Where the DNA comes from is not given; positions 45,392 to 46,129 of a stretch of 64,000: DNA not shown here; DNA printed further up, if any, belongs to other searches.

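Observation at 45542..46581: Self-promoted Panacea (DUF4065/SocA) antitoxin gene plus an unrecognisable 145-aa partner inside the nonulosonic-acid operon: candidate new PanA-PanT toxin-antitoxin or defence pair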

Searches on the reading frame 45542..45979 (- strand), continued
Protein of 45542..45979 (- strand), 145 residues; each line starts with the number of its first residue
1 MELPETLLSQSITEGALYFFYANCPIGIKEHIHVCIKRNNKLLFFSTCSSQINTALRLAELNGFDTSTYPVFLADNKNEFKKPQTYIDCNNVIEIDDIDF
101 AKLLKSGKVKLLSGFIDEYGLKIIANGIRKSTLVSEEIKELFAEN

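Call 37: search_protein_representatives(alignment_id=A2)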
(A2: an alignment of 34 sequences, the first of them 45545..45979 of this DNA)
Query: 34 sequences, 143 profile positions. Proteins with E-value up to 0.001 (for the whole library): 269; up to 1e-10: 84; up to 1e-30: 12. The best 150 are listed.
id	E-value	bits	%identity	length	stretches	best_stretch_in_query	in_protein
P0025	2.3e-71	254.5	-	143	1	1-142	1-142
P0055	1.9e-61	222.3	-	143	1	1-142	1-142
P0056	3.7e-46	172.8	-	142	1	1-142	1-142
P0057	2.9e-44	166.6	-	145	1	2-143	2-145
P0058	3.4e-41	156.7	-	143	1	1-142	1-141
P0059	1.4e-38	148.3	-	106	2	73-142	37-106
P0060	2.1e-35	137.9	-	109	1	34-142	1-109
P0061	2.5e-35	137.7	-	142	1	1-143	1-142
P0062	2.8e-35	137.5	-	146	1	1-142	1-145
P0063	8.3e-35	136.0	-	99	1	3-88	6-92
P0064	1.1e-34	135.6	-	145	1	1-139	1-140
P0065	1.5e-32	128.7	-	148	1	3-142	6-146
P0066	1.3e-30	122.4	-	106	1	45-142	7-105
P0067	3.4e-30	121.0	-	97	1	56-143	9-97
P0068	3.6e-30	121.0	-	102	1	42-143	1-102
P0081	1.9e-23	99.1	-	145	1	1-142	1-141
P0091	2.1e-19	86.0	-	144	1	1-142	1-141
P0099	6.6e-17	77.9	-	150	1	1-141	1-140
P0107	1.5e-14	70.4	-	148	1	1-142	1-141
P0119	1.4e-12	64.0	-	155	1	6-141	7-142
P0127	1.6e-11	60.5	-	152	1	1-142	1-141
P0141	1.6e-10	57.3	-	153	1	1-141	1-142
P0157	1.9e-09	53.7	-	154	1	5-142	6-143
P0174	1.6e-08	50.8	-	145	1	1-142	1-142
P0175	1.8e-08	50.6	-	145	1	1-142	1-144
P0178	2.2e-08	50.3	-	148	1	1-142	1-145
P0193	2.4e-07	47.0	-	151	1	6-142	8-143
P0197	2.8e-07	46.8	-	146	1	1-142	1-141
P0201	4.8e-07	46.0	-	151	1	4-142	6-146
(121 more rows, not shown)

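Call 39: search_protein_families(library=pfam, alignment_id=A4, max_evalue=1)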
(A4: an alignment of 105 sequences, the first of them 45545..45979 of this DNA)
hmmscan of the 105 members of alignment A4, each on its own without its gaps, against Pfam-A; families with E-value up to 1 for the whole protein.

A. member 1, window:45545-45979:- (145 aa): 1 family
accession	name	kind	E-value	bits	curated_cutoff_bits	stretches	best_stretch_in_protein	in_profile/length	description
PF13342.12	Toprim_Crpt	-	0.14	12.6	32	0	97-117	17-37/60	C-terminal repeat of topoisomerase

B. families by the number of members that match (of 105 scanned): 73 families (the first 25 are shown)
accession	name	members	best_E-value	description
PF02452.23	PemK_toxin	6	0.0011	PemK-like, MazF-like toxin of type II toxin-antitoxin system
PF09851.14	SHOCT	2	0.012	Short C-terminal domain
PF10740.15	DUF2529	2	0.061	Domain of unknown function (DUF2529)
PF11726.14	YagK_YfjJ_C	1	0.0006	YagK/YfjJ C-terminal domain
PF09631.16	Sen15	1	0.0014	Sen15 protein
PF08455.15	SNF2_assoc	1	0.0024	Bacterial SNF2 helicase associated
PF12844.13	HTH_19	1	0.0034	Helix-turn-helix domain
PF24192.1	DUF7417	1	0.0065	Domain of unknown function (DUF7417)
PF19891.5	DUF6364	1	0.0067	Family of unknown function (DUF6364)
PF07354.18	Sp38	1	0.013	Zona-pellucida-binding protein (Sp38) N-terminal Ig domain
PF00061.29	Lipocalin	1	0.016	Lipocalin / cytosolic fatty-acid binding protein family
PF15645.12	Tox-PLDMTX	1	0.016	Dermonecrotoxin of the Papain-like fold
PF24227.1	DUF7443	1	0.017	Domain of unknown function (DUF7443)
PF08295.17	Sin3_corepress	1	0.018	Sin3 family co-repressor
PF06573.16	Churchill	1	0.02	Churchill protein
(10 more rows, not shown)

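Call 40: search_solved_structures(query=A4, max_evalue=10, show_alignments=2)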
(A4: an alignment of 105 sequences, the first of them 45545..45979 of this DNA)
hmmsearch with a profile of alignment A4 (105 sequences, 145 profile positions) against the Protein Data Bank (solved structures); distinct sequences matched with E-value up to 10: 1.
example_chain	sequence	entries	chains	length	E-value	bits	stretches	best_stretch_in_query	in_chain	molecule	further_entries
5x42_B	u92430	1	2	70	0.72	12.6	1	96-134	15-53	IcmO (DotL)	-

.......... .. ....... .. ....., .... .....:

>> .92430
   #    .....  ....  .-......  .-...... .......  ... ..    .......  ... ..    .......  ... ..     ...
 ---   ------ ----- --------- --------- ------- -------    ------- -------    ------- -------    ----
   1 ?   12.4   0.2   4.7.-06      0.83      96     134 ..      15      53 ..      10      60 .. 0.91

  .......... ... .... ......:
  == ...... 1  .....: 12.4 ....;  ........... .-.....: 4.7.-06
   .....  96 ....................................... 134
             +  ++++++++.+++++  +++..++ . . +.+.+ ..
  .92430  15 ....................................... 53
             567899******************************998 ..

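Call 50: find_related_loci(query=A2, collection=genome_contigs, flank=4000)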
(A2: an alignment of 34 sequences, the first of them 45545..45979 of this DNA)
Query A2 (145 aa) in genome_contigs; peptide patterns used: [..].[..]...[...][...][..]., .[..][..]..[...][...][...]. (x = any residue, [..] = any of these).
68 stretches matched a pattern; 17 encode a relative of the query (tblastn E <= 1e-3); 17 distinct loci.
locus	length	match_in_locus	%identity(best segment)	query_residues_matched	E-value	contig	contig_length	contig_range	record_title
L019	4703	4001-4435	55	1-145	4e-54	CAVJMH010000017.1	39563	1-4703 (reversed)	Firmicutes bacterium TM09-10 isolate H07681-L1_cleanbin_000022 genome assembly, contig: Spades_H07681-L1_contig_514, who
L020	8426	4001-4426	56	1-142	9e-53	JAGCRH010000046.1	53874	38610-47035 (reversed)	MAG: Prevotella sp. isolate RGIG10051 Yak_Rumen-1__c730374, whole genome shotgun sequence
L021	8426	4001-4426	55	1-142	2e-52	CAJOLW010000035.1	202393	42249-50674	uncultured Bacteroidaceae bacterium isolate Reindeer_1_mag_61 genome assembly, contig: scaffold_3711, whole genome shotg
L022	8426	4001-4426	54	1-142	2e-52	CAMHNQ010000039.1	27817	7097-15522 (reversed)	MAG: uncultured Bacteroidales bacterium isolate SRR11784279_bin.50_metaWRAP_v1.3_MAG genome assembly, contig: ERZ1220274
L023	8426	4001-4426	54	1-142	4e-52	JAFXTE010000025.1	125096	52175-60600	MAG: Bacteroidales bacterium isolate RGIG6723 Sheep_Rumen-2__c1151, whole genome shotgun sequence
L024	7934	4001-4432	51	1-144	2e-50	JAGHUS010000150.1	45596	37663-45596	MAG: Bacteroidales bacterium isolate E4_MB2_73 c_000000782709, whole genome shotgun sequence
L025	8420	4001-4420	52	1-140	2e-50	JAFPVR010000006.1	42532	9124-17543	MAG: Bacteroidales bacterium isolate RGIG1517 Goat_Abomasum-3__c492, whole genome shotgun sequence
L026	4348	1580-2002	52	1-141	9e-50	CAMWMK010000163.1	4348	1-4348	MAG TPA_asm: uncultured Porphyromonadaceae bacterium isolate SRR14411336_bin.18_metawrap_v1.3_MAG genome assembly, conti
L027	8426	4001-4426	51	1-142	1e-47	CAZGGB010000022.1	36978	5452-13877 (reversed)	MAG TPA_asm: uncultured Sangeribacter sp. isolate SRP199465_co2_730 genome assembly, contig: NODE_2586_length_36978_cov_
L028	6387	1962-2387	49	1-142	2e-46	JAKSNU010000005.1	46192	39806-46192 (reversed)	MAG: Paludibacteraceae bacterium isolate Horse_feces159 MAG159_5, whole genome shotgun sequence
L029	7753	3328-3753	50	1-142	9e-47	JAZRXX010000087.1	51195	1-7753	MAG: Bacteroidales bacterium isolate T1900044950_TA20190003.MAGScoT_cleanbin_000076 SGB_3603_k141_1751266, whole genome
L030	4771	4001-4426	50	1-142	1e-44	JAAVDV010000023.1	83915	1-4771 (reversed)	MAG: Bacteroides sp. isolate Mgla_MAG_41-bin_0 c_000000004243, whole genome shotgun sequence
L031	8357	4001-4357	53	22-140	1e-42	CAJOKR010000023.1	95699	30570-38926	uncultured Bacteroidales bacterium isolate Reindeer_1_mag_206 genome assembly, contig: scaffold_2090, whole genome shotg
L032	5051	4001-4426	46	2-142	3e-41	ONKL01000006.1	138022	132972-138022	uncultured Prevotella sp. isolate RUG383 genome assembly, contig: scaffold_58, whole genome shotgun sequence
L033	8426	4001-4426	43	1-142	1e-40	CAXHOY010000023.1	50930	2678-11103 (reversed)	MAG: uncultured Muribaculaceae bacterium isolate ena-SAMPLE-TAB-22-03-2024-10:43:23:859-115581 genome assembly, contig:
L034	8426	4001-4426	42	1-142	9e-41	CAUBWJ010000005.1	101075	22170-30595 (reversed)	MAG TPA_asm: uncultured Muribaculaceae bacterium isolate ERR4316479_bin.22_MetaWRAP_v1.3_MAG genome assembly, contig: ER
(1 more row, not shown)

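Call 52: find_homologous_proteins(query=A4, max_evalue=0.001)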
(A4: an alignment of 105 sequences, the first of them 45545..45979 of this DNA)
Query A4 (105 sequences) (145 aa, profile of the alignment): 67 proteins with E <= 0.001 among 1596 candidates.
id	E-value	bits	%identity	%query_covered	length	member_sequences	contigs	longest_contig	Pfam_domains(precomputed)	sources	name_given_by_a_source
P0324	2.6e-42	162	25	98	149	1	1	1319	-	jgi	-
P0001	1.5e-37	146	99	99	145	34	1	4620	-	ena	-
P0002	3.5e-37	145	89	98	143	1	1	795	-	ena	-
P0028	8.9e-36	140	53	99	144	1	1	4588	-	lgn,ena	-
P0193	9.0e-36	140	25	93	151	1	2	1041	-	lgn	-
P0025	2.5e-35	139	54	98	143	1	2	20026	-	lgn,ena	-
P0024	3.1e-35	139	54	98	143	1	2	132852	-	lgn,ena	-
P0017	7.2e-35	138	55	98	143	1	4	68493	-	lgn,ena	-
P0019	1.0e-34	137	55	98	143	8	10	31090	-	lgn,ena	-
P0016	1.5e-34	137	56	98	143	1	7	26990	-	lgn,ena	-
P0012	1.8e-34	136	56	98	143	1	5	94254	-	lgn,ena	-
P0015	2.2e-34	136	55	99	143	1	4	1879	-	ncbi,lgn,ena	-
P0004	2.3e-34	136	58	98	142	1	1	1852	-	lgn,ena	-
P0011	2.5e-34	136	56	98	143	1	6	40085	-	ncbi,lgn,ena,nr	ncbi:MAG: hypothetical protein IKP73_13380 [Bacteroidales bacterium]|nr:hypothetical protein [Bacter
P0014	2.6e-34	136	56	98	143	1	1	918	-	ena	-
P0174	2.8e-34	136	25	98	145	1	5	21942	-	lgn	-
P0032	2.5e-32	129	51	98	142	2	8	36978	-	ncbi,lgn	-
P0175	8.0e-32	128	19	97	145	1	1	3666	-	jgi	jgi:hypothetical protein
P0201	1.0e-31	127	22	97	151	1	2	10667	-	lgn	-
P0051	1.4e-31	127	44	99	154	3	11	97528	-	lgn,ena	-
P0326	4.0e-29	119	22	74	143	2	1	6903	-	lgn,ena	-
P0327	6.2e-28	115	21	61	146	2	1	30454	-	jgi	-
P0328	1.0e-26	111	-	-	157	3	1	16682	-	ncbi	ncbi:MAG: hypothetical protein ACOYOU_04615 [Kiritimatiellia bacterium]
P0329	1.1e-26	111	25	96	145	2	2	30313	-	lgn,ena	-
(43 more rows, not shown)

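Call 53: find_encoding_contigs(protein=P0174, flank=3000, max_places=2)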
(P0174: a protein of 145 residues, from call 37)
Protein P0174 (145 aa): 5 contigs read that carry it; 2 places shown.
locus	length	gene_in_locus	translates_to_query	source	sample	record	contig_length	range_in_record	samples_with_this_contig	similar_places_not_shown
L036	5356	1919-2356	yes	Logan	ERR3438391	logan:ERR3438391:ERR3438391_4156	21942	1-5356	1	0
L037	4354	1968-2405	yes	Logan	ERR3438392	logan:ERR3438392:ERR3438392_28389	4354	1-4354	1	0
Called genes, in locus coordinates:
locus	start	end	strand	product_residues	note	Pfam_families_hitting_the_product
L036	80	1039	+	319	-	PF00589:Phage_integrase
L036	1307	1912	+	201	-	PF13274:SocA_Panacea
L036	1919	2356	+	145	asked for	-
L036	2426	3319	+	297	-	-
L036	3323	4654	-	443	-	-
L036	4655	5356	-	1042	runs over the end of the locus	PF20155:TMP_3 (weak)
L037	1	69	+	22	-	?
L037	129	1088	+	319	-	PF00589:Phage_integrase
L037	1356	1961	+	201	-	PF13274:SocA_Panacea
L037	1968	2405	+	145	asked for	-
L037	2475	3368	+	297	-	-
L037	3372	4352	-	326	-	?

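Call 54: find_encoding_contigs(protein=P0327, flank=3000, max_places=2)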
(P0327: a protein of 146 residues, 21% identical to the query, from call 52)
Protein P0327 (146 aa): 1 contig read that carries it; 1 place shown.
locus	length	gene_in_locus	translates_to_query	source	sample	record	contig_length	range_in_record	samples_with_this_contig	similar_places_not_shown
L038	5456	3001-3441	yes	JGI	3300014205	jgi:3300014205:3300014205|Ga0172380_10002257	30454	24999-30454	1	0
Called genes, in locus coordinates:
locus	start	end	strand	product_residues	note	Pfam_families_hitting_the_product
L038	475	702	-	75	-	-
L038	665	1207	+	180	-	-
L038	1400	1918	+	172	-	PF13274:SocA_Panacea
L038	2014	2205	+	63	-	-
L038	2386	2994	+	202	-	PF13274:SocA_Panacea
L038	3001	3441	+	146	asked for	-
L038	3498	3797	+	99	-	-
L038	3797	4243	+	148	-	PF02556:SecB (weak)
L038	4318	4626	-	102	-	-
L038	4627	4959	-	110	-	-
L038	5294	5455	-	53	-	PF09956:Phage_cement_2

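Call 55: find_encoding_contigs(protein=P0328, flank=3000, max_places=2)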
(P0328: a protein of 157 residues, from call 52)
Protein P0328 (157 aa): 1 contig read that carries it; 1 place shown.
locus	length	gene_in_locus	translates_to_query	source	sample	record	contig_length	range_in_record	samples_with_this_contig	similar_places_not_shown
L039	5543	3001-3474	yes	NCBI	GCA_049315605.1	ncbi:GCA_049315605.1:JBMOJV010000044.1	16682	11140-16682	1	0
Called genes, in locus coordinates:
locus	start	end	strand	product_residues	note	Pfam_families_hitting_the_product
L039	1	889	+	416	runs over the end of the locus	PF17761:DUF1016_N, PF06250:YhcG_C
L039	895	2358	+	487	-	PF01420:Methylase_S (faint)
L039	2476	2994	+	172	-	PF13274:SocA_Panacea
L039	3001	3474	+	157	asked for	-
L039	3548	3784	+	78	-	-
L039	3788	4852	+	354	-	-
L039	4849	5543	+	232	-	PF12161:HsdM_N, PF02384:N6_Mtase, PF01170:UPF0020 (faint)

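Call 56: find_encoding_contigs(protein=P0329, flank=3000, max_places=2)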
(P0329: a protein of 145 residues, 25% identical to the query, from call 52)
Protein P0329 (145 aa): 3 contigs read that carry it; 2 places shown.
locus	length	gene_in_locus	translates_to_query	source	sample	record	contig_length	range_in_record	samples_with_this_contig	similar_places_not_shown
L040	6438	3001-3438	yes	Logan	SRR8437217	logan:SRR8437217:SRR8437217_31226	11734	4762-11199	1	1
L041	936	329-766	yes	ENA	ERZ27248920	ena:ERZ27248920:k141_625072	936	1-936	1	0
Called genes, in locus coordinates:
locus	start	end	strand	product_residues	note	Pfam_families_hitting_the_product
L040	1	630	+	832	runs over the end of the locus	PF02384:N6_Mtase, PF01170:UPF0020 (faint), PF13847:Methyltransf_31 (weak), PF07669:Eco57I (weak), PF01420:Methylase_S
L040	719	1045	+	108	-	-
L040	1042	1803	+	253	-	PF15731:MqsA_antitoxin (weak)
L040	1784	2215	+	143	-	-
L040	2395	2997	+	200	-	PF13274:SocA_Panacea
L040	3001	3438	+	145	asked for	-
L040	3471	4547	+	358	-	-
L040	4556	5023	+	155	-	PF18962:Por_Secre_tail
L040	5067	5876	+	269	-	PF00583:Acetyltransf_1 (faint)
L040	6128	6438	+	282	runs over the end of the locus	?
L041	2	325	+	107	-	?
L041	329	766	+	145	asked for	-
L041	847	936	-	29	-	?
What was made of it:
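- Remote family members sit in type I restriction-modification islands (L039, L040; calls 55, 56).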

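Call 62: list_cluster_members(proteins=[P0081, P0091, P0099, P0107, P0119, P0127, P0141, P0157, P0178, P0197])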
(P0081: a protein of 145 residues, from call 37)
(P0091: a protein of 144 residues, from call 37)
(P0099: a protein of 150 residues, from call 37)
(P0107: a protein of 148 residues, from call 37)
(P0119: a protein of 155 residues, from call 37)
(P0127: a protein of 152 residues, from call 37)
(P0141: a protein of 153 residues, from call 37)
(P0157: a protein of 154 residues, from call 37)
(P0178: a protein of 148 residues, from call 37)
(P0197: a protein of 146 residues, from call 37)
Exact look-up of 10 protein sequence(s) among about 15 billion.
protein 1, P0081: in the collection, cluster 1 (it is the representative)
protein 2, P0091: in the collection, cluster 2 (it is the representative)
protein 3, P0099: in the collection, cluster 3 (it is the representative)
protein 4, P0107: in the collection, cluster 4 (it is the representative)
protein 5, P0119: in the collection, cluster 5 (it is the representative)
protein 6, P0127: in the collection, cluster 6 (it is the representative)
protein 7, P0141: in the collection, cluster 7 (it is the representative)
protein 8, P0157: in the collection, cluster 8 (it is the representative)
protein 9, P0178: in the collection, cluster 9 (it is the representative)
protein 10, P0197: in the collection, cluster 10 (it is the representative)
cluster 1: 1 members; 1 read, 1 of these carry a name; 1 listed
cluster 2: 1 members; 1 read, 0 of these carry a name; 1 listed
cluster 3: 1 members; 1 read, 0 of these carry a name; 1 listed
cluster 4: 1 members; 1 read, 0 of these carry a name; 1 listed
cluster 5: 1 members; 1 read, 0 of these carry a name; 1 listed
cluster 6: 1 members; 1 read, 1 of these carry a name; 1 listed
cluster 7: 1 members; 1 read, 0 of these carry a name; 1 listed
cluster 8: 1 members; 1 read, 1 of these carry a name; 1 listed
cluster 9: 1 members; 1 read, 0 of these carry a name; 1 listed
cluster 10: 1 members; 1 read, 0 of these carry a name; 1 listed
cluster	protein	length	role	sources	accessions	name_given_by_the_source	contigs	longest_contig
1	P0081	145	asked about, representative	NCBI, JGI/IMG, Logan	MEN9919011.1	MAG: hypothetical protein RL662_1447 [Bacteroidota bacterium] | hypothetical protein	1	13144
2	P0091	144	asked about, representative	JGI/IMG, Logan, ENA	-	-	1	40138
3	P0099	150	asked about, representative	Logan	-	-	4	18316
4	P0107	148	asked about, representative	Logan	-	-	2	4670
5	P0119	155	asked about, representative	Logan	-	-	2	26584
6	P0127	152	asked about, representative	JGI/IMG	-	hypothetical protein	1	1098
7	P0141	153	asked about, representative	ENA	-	-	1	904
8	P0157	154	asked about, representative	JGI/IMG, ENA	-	hypothetical protein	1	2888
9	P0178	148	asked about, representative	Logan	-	-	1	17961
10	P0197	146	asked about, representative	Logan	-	-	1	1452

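Call 63: search_dna_similar(query=window:45545-45979:-, collection=phages, mode=protein, max_evalue=0.01)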
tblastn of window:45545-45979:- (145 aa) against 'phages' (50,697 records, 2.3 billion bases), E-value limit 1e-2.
No match.

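Call 64: search_dna_similar(query=P0324, collection=phages, mode=protein, max_evalue=0.01)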
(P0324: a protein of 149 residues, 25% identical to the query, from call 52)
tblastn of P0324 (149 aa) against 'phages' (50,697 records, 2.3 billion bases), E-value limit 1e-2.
Records with a match: 1; places in all: 1; records where one place covers at least 80% of the query: 1.
Best place of each record, by identity: <60% 1.
By first word of the organism name: Marinitoga 1.
By host as written in the record: Marinitoga camini 1197 1.
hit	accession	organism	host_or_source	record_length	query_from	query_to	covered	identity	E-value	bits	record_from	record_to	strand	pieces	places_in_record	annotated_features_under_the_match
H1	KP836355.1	Marinitoga camini virus 1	Marinitoga camini 1197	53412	14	133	81%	28.0%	1e-3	44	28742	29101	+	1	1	hypothetical protein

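Call 65: search_dna_similar(query=P0324, collection=plasmids, mode=protein, max_evalue=0.01)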
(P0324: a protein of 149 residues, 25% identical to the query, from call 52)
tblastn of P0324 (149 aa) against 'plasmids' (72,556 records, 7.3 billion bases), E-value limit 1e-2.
No match.
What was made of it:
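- Tried and rejected: tblastn against plasmids found nothing, and against phages found only one remote hit (calls 63-65).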

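Call 66: get_annotated_region(hit=H1, flank=2500)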
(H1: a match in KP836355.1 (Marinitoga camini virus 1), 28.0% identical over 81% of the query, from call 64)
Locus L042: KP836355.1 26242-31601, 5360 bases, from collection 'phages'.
description: Marinitoga camini virus 1, complete genome.
organism: Marinitoga camini virus 1 (NCBI taxid 1629954)
taxonomy: Viruses; Duplodnaviria; Heunggongvirae; Uroviricota; Caudoviricetes
host: Marinitoga camini 1197; source: -; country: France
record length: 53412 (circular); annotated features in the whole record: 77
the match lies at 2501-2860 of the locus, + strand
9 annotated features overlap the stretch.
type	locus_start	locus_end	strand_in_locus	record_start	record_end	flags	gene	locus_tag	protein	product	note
CDS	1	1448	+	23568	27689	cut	-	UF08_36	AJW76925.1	chitin binding protein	-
CDS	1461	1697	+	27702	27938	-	-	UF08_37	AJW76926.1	hypothetical protein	-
CDS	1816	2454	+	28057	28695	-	-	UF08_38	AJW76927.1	hypothetical protein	-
CDS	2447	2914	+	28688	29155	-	-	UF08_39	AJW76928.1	hypothetical protein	-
CDS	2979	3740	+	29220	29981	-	-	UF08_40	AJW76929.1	hypothetical protein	-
CDS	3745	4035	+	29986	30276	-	-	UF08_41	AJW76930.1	hypothetical protein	-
CDS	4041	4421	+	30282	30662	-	-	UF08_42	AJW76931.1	hypothetical protein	-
CDS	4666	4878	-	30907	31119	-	-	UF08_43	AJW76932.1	hypothetical protein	-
CDS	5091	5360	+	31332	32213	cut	-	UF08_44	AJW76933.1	antirepressor protein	-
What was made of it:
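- On Type II toxin-antitoxin module: It occurs in unrelated contexts, including a prophage, restriction-modification islands and a virus (calls 53-56, 66).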

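Call 76: predict_structure(alignment_id=A6)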
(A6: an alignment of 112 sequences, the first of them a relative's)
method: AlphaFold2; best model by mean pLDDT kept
length: 149 residues; sequences in the alignment: 112
mean_pLDDT: 95.5   pTM: 0.88
mean pLDDT of the five models: 95.5, 95.0, 94.5, 94.3, 94.1
residues with pLDDT >= 90: 135; 70-90: 12; 50-70: 2; < 50: 0
segments of 3 or more residues with pLDDT < 50: none
pLDDT, mean of each block of 10 residues (from residue 1): 86 97 91 97 95 97 98 98 98 97 95 98 98 98 89
secondary structure, 60 per line:
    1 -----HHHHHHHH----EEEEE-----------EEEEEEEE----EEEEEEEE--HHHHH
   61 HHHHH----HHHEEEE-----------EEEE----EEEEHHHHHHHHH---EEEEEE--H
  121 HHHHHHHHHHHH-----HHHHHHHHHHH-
elements in order: H6-13 E18-22 E34-41 E46-53 H56-65 E73-76 E88-91 E96-99 H100-108 E112-117 H120-132 H138-148
